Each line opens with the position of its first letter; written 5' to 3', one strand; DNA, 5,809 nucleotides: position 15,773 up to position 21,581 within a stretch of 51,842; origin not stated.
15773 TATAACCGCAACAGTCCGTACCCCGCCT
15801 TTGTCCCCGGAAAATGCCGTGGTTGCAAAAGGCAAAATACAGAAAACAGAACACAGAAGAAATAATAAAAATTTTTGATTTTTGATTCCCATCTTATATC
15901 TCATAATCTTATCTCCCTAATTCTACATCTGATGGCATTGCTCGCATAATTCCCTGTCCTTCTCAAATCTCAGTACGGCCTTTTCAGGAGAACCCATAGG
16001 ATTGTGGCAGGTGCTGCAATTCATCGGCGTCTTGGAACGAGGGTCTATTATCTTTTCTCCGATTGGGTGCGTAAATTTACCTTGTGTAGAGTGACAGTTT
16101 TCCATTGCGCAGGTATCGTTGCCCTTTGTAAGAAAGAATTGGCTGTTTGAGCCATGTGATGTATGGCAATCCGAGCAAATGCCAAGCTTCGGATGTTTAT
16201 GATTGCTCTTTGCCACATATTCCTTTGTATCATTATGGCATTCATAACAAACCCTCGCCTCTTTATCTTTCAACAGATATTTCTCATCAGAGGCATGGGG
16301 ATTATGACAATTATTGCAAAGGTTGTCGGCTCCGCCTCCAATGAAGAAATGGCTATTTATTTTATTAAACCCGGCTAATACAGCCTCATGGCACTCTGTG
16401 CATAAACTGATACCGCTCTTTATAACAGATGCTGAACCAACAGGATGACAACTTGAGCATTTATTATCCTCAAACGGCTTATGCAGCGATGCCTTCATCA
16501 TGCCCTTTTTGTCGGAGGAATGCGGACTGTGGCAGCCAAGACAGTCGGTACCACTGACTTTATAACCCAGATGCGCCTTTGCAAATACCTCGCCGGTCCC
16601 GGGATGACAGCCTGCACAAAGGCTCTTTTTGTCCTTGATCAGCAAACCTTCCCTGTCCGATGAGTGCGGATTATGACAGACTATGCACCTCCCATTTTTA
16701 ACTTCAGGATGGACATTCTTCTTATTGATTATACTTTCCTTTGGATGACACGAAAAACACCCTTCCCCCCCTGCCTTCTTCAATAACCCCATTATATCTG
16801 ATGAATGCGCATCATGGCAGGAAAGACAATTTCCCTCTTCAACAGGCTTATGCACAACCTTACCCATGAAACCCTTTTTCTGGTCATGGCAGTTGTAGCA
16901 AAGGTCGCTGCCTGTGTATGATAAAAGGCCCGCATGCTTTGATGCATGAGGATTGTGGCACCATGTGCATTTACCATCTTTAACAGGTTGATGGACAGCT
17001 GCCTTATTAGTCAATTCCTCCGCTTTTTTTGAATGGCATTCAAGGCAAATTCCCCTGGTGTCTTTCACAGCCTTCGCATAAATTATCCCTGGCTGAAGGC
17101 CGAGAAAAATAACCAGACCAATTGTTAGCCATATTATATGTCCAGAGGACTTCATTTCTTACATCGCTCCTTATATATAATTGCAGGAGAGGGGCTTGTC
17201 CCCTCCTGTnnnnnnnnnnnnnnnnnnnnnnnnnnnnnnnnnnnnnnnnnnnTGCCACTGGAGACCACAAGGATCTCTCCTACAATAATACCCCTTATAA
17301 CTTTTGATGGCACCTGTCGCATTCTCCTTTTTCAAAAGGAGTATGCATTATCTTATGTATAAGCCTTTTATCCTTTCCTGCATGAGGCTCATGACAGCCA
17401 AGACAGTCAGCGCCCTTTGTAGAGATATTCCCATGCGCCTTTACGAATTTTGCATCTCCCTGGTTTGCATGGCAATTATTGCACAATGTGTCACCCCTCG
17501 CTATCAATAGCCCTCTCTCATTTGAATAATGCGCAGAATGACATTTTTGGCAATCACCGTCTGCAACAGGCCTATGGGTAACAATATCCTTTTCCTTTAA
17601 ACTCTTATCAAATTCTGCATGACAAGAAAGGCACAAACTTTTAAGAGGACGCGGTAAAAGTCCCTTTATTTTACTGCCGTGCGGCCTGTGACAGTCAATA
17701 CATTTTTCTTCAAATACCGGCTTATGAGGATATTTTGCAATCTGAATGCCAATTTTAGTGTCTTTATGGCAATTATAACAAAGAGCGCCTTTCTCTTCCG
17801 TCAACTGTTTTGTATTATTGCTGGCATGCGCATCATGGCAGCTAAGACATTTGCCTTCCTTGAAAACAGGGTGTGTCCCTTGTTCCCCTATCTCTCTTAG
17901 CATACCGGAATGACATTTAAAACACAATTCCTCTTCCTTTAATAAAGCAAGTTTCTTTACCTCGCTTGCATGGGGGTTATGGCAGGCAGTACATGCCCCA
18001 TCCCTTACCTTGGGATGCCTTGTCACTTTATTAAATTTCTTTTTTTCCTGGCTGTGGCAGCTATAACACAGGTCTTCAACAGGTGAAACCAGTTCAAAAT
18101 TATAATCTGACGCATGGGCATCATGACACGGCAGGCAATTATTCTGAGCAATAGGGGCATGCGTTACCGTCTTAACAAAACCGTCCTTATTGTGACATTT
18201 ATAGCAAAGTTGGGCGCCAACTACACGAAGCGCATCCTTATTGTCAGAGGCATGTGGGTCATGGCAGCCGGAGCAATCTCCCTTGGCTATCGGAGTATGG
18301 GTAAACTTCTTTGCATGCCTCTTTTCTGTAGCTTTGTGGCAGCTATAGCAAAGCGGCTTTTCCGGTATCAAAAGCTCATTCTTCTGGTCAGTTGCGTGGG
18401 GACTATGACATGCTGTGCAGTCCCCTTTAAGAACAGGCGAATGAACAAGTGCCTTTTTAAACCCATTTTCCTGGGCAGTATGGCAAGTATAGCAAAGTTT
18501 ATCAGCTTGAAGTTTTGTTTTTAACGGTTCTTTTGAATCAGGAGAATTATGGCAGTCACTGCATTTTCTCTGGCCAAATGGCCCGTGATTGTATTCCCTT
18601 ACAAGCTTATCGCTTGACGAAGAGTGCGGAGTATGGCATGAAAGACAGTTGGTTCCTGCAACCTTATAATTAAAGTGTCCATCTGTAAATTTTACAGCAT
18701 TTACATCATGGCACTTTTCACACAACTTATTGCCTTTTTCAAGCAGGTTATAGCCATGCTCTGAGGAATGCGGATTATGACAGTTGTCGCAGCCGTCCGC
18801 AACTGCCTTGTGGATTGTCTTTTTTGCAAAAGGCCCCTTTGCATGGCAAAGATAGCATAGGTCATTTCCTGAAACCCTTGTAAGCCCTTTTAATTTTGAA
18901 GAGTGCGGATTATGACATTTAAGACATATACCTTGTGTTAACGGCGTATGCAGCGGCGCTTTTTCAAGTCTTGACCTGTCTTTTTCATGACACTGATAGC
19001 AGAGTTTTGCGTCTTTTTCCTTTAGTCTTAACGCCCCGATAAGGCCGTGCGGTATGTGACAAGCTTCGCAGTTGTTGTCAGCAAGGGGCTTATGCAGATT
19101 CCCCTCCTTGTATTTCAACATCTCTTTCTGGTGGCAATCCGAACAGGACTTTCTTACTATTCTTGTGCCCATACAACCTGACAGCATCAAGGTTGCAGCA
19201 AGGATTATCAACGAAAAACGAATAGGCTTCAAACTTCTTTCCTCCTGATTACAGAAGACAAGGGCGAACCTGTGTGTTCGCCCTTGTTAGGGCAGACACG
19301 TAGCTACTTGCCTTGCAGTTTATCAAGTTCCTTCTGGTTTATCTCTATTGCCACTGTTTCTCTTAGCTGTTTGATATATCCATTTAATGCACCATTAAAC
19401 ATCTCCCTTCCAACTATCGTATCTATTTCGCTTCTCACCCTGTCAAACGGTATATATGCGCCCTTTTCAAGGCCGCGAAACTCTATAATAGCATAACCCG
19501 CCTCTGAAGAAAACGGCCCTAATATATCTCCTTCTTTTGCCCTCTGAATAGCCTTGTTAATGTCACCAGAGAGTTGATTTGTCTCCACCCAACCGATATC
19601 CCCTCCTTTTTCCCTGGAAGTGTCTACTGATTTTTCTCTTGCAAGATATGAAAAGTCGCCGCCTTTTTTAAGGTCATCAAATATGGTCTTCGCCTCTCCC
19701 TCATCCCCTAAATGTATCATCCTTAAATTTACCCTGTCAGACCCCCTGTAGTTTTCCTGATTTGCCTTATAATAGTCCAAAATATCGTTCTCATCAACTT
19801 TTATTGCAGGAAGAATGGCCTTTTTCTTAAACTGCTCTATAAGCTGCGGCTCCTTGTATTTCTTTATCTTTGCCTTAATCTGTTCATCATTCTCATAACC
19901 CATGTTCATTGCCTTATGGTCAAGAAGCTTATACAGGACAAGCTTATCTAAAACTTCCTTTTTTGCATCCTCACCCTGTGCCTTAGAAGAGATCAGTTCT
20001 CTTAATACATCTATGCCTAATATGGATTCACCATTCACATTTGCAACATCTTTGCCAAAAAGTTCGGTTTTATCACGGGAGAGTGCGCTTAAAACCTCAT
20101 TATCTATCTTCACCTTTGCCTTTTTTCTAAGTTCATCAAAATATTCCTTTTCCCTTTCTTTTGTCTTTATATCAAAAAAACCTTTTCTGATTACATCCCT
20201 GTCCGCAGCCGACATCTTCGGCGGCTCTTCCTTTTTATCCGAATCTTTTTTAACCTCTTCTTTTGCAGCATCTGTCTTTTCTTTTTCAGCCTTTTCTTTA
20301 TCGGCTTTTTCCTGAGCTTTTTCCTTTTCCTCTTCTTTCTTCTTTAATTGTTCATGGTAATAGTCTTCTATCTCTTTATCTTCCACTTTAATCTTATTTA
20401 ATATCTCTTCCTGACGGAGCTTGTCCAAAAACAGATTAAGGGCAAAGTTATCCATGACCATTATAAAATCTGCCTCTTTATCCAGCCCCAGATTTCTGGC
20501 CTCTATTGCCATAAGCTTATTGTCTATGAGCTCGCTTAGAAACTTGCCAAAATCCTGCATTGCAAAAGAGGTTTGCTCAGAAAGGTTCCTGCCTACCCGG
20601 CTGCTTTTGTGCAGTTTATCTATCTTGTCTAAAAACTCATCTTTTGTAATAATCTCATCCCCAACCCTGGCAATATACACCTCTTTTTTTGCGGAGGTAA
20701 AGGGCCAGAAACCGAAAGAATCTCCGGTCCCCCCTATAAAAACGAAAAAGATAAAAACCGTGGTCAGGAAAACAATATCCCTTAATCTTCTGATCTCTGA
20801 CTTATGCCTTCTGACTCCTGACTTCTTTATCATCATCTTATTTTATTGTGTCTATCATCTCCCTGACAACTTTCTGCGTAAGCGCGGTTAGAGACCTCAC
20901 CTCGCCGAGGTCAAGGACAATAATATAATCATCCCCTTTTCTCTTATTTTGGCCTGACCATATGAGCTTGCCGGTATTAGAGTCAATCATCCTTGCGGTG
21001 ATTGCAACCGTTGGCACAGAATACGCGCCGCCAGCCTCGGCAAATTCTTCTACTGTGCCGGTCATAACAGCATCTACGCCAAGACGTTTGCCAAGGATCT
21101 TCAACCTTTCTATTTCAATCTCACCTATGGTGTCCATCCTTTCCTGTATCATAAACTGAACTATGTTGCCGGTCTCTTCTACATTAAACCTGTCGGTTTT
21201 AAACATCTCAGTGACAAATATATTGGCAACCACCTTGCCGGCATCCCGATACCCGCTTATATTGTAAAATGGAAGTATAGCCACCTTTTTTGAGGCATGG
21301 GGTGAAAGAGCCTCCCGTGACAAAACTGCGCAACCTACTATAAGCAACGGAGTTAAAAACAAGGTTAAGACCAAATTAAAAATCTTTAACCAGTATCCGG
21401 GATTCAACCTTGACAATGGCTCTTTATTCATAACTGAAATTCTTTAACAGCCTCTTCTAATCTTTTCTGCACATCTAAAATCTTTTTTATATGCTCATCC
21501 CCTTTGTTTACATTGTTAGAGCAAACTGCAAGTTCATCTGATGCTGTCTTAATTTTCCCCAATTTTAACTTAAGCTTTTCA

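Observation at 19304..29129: Eight-gene envelope operon that matches no machine I recognise: giant barrel, three paralogous lipoprotein modules, heme/FN3 protein, YVTN propeller, HAMP protein, PPIase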

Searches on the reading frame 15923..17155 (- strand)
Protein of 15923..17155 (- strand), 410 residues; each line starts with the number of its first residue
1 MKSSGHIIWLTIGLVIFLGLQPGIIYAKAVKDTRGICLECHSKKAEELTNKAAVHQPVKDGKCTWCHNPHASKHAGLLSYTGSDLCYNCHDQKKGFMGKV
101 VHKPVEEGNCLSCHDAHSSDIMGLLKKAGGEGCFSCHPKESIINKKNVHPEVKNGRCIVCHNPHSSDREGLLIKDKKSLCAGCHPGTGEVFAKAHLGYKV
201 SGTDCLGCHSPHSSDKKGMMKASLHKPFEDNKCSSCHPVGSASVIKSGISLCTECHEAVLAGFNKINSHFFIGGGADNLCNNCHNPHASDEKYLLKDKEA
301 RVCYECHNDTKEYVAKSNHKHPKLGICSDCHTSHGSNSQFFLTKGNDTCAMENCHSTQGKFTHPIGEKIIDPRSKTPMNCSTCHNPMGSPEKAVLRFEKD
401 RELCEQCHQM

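Call 7: search_protein_families(library=pfam, proteins=[window:15923-17155:-], max_evalue=0.01)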
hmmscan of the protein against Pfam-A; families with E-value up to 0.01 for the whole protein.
window:15923-17155:- (410 aa): 6 families
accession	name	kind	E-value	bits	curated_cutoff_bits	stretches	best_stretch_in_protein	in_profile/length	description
PF09699.15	Paired_CXXCH_1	-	1.1e-75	249.5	20.6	8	55-94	1-40/41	Doubled CXXCH motif (Paired_CXXCH_1)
PF14522.11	Cytochrome_C7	-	9.2e-17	61.1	24.8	4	55-115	8-67/67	Cytochrome c7 and related cytochrome c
PF14537.11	Cytochrom_c3_2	-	4e-15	56.5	25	1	176-257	5-79/79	Cytochrome c3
PF02085.21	Cytochrom_CIII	-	4e-09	37.2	22.9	0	201-256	45-101/101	Class III cytochrome C family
PF22113.1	Mtrc-MtrF_II-IV_dom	-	5.4e-09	36.3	30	2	131-287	7-166/176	Outer membrane cytochrome MtrC/MtrF-like, domains II/IV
PF24734.1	DUF7685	-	0.00011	22.5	27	0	62-91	1-33/43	Domain of unknown function (DUF7685)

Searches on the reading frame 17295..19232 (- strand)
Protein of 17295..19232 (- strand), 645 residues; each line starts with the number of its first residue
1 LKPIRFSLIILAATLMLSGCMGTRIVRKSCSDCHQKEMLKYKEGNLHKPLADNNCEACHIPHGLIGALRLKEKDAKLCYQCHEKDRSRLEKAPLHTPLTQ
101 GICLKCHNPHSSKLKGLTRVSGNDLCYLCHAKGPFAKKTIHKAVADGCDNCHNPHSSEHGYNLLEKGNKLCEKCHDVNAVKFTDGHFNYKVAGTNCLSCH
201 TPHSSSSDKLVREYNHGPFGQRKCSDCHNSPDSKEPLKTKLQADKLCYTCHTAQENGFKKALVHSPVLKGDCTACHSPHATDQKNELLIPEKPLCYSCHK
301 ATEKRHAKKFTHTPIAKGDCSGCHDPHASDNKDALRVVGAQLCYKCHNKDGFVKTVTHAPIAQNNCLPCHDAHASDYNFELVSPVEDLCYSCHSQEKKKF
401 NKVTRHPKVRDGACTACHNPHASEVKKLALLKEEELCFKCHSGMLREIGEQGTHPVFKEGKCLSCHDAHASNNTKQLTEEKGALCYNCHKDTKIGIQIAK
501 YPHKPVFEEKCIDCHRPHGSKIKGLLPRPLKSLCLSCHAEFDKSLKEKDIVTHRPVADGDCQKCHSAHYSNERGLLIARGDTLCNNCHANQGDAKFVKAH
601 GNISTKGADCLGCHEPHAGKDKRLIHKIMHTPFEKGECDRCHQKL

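Call 7: search_protein_families(library=pfam, proteins=[window:17295-19232:-], max_evalue=0.01)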
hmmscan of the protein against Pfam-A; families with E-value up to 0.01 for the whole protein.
window:17295-19232:- (645 aa): 6 families
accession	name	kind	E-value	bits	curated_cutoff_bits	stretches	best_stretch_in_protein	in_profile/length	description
PF09699.15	Paired_CXXCH_1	-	9.3e-137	444.9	20.6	12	312-350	1-39/41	Doubled CXXCH motif (Paired_CXXCH_1)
PF14522.11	Cytochrome_C7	-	3.1e-26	91.4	24.8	2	220-277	12-67/67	Cytochrome c7 and related cytochrome c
PF14537.11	Cytochrom_c3_2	-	4.2e-20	72.4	25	3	510-588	8-78/79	Cytochrome c3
PF22113.1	Mtrc-MtrF_II-IV_dom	-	1.4e-17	64.2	30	1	27-115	6-96/176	Outer membrane cytochrome MtrC/MtrF-like, domains II/IV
PF02085.21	Cytochrom_CIII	-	2.9e-14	53.6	22.9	1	213-299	22-101/101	Class III cytochrome C family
PF22678.1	Cytochrom_c_NrfB-like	-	6.6e-14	52.6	27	0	427-488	26-89/89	Cytochrome c-type protein NrfB-like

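Call 49: find_related_loci(query=A2, collection=genome_contigs, flank=10000)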
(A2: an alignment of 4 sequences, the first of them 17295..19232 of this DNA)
Query A2 (645 aa) in genome_contigs; peptide patterns used: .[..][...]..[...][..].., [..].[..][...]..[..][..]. (x = any residue, [..] = any of these).
600 stretches matched a pattern (row limit reached: there are more); 361 encode a relative of the query (tblastn E <= 1e-3); the best 80 are kept; 80 distinct loci.
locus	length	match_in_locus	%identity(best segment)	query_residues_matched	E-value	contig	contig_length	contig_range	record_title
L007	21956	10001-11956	75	1-645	0e+0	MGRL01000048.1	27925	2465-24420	MAG: Deltaproteobacteria bacterium RIFCSPHIGHO2_02_FULL_43_33 rifcsphigho2_02_scaffold_2295, whole genome shotgun sequen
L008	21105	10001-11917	45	4-642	0e+0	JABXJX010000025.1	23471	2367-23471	MAG: Desulfobacterales bacterium isolate CR_Bin_073 NODE_26_length_23471_cov_6.591049, whole genome shotgun sequence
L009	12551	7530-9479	43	1-644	0e+0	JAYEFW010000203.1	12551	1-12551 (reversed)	MAG: Thermodesulfobacteriota bacterium isolate MAG262 MAG262_203, whole genome shotgun sequence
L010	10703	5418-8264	45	1-645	0e+0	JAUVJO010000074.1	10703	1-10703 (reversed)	MAG: Deltaproteobacteria bacterium isolate CSMAG_456 CSMAG_456_k127_5422466_length_10703_cov_90.6638, whole genome shotg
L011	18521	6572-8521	43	1-644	0e+0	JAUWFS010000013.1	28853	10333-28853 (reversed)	MAG: Deltaproteobacteria bacterium isolate CSMAG_2222 CSMAG_2222_k141_1383446_length_28853_cov_14.9571, whole genome sho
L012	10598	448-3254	45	24-644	1e-178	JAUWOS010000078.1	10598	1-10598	MAG: Desulfobacterales bacterium isolate CSMAG_2456 CSMAG_2456_k141_496831_length_10598_cov_8.3665, whole genome shotgun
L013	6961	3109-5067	44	1-644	2e-178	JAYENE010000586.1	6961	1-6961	MAG: Thermodesulfobacteriota bacterium isolate MAG063 MAG063_586, whole genome shotgun sequence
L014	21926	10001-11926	43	3-645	3e-169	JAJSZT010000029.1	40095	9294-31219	MAG: Deltaproteobacteria bacterium isolate CR9063A Ga0402054_044, whole genome shotgun sequence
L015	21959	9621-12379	42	3-643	2e-168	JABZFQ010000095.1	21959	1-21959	MAG: Desulfobacteraceae bacterium isolate Grevelingen_8MPaII_metabat2.79 scaffold_3721, whole genome shotgun sequence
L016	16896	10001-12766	42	1-645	8e-166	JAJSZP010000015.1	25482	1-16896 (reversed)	MAG: Deltaproteobacteria bacterium isolate SM14434BFWG172 FWG172_EthSRB1_contig015_0025482bp, whole genome shotgun seque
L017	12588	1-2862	44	16-644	6e-146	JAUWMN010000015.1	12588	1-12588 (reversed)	MAG: Desulfobacterales bacterium isolate CSMAG_2399 CSMAG_2399_k141_1567260_length_12588_cov_6.8494, whole genome shotgu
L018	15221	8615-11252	39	1-643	1e-144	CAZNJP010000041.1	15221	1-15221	MAG TPA_asm: uncultured Syntrophobacter sp. isolate binchicken_co349_7 genome assembly, contig: NODE_1088_length_15221_c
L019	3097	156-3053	38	1-643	5e-150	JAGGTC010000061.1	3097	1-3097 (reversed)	MAG: Deltaproteobacteria bacterium isolate AUK038 PB_MANV_038_c_000000002073, whole genome shotgun sequence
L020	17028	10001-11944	39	4-644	1e-141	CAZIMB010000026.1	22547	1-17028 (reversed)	MAG TPA_asm: uncultured Nitrospirota bacterium isolate binchicken_co40_38 genome assembly, contig: NODE_1432_length_2254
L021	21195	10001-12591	36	6-644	3e-135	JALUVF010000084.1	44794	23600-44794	MAG: bacterium isolate 128-326_metabat2_scaf2bin.026 128-326_scaffold_290_c1, whole genome shotgun sequence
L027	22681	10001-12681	37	4-644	1e-129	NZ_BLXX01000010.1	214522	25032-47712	Geomonas silvestris strain Red330 sequence10, whole genome shotgun sequence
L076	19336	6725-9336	38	1-644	3e-145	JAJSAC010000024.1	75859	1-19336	MAG: Thermodesulfobacteriota bacterium isolate Dive96_bin4.269 k141_1760626, whole genome shotgun sequence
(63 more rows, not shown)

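Call 54: search_solved_structures(query=L027:1166-2485:+, max_evalue=0.001)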
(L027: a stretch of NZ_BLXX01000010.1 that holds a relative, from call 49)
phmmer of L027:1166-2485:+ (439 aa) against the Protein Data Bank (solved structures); distinct sequences matched with E-value up to 0.001: 1.
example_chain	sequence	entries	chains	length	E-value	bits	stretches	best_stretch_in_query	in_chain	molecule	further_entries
6ef8_A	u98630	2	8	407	1.5e-120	406.4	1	32-435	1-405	C-type cytochrome OmcS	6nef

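Call 55: search_solved_structures(query=L076:10736-11791:+, max_evalue=0.01)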
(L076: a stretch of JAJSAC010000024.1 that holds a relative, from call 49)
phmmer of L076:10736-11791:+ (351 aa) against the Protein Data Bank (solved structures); distinct sequences matched with E-value up to 0.01: 1.
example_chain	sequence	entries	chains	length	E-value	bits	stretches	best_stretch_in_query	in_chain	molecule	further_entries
6ef8_A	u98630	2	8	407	5.8e-07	32.2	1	29-331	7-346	C-type cytochrome OmcS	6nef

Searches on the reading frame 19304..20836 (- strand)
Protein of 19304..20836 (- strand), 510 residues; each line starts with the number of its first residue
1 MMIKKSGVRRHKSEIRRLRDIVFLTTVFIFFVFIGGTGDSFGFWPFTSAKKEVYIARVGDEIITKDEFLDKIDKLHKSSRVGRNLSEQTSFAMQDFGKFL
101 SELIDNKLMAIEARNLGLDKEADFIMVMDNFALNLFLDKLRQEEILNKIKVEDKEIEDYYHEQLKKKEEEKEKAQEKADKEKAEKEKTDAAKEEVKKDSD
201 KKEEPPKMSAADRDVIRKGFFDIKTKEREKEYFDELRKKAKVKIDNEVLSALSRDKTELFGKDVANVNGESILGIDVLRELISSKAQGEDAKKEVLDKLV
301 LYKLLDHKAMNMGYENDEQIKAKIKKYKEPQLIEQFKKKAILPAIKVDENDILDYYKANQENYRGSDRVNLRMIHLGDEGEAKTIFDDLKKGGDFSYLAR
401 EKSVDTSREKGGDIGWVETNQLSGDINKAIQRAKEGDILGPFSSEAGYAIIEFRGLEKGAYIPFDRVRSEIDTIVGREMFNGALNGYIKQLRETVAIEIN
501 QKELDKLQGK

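Call 5: search_protein_families(library=pfam, proteins=[window:19304-20836:-], max_evalue=0.1)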
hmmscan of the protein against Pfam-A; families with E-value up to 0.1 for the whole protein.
window:19304-20836:- (510 aa): 5 families
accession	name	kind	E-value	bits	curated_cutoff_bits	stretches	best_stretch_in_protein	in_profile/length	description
PF00639.27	Rotamase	-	2.5e-14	54.5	21.7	1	381-453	21-95/97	PPIC-type PPIASE domain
PF13145.12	Rotamase_2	-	5.6e-13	50.2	27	1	347-468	1-120/121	PPIC-type PPIASE domain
PF13616.12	Rotamase_3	-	7.6e-12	46.3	22.5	1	382-452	40-111/116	PPIC-type PPIASE domain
PF13623.11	SurA_N_2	-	3.9e-11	43.4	28.5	2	15-121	4-111/145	SurA-like N-terminal domain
PF13624.11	SurA_N_3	-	3.2e-09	37.3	27.2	1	22-164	16-156/162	SurA-like N-terminal domain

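Call 6: search_protein_families(library=ncbifam, proteins=[window:19304-20836:-], max_evalue=0.1)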
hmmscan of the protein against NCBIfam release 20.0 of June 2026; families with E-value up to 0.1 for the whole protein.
window:19304-20836:- (510 aa): 9 families
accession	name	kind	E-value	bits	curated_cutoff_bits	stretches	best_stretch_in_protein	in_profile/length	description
NF008054.0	PRK10788.1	equivalog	1.5e-26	93.3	493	1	342-479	244-381/626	peptidylprolyl isomerase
NF000809.0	PRK00059.1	equivalog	6.7e-26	91.5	303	1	291-504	115-335/336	peptidylprolyl isomerase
NF008038.0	PRK10770.1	equivalog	1.1e-11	44.2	394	1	379-453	196-270/431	peptidylprolyl isomerase SurA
NF002827.0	PRK03002.1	equivalog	1.7e-11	43.7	343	1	331-479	105-246/285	peptidylprolyl isomerase PrsA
NF002846.0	PRK03095.1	equivalog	2.6e-10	40.3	361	1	339-481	107-246/287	peptidylprolyl isomerase PrsA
TIGR02925.1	cis_trans_EpsD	equivalog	1.7e-09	37.7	108.9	2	98-162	64-128/232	EpsD family peptidyl-prolyl cis-trans isomerase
NF003356.0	PRK04405.1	subfamily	7.9e-08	31.7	339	1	361-453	139-233/299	peptidylprolyl isomerase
NF011969.0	PRK15441.1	equivalog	8.8e-07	29.3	127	1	377-452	13-88/93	peptidylprolyl isomerase PpiC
NF033847.1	MCP_Sipho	equivalog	0.082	12.1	75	1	152-212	57-120/549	major capsid protein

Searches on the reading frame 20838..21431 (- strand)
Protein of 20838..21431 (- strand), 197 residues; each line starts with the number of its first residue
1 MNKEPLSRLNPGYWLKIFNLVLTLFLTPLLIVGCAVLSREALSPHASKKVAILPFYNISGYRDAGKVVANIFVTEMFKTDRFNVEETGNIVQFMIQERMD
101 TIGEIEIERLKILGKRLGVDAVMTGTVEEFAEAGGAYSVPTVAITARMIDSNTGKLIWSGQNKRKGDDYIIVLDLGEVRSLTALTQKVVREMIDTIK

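Call 5: search_protein_families(library=pfam, proteins=[window:20838-21431:-], max_evalue=0.1)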
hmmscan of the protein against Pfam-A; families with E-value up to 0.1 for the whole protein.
window:20838-21431:- (197 aa): 5 families
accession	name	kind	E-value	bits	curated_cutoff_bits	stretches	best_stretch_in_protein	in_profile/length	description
PF05643.16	GNA1162-like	-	3e-05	24.1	25.9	1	97-168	60-132/185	Putative lipoprotein GNA1162-like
PF13036.11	LpoB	-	0.00078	19.8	22.3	1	73-162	55-145/147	Peptidoglycan-synthase activator LpoB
PF03783.19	CsgG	-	0.0034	17.1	20.8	1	60-161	32-147/210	Curli production assembly/transport component CsgG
PF23540.2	DesK_N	-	0.077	13.6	24.8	0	42-96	14-69/151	DesK N-terminal domain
PF11769.13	DUF3313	-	0.091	13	26.1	0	134-189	129-184/187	Protein of unknown function (DUF3313)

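Call 6: search_protein_families(library=ncbifam, proteins=[window:20838-21431:-], max_evalue=0.1)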
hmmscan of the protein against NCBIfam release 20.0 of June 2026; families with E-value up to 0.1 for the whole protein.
window:20838-21431:- (197 aa): 1 family
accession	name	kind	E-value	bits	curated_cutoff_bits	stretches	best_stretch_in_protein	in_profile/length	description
TIGR02722.1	lp_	equivalog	0.002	18.2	110.55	1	106-162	129-185/189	penicillin-binding protein activator LpoB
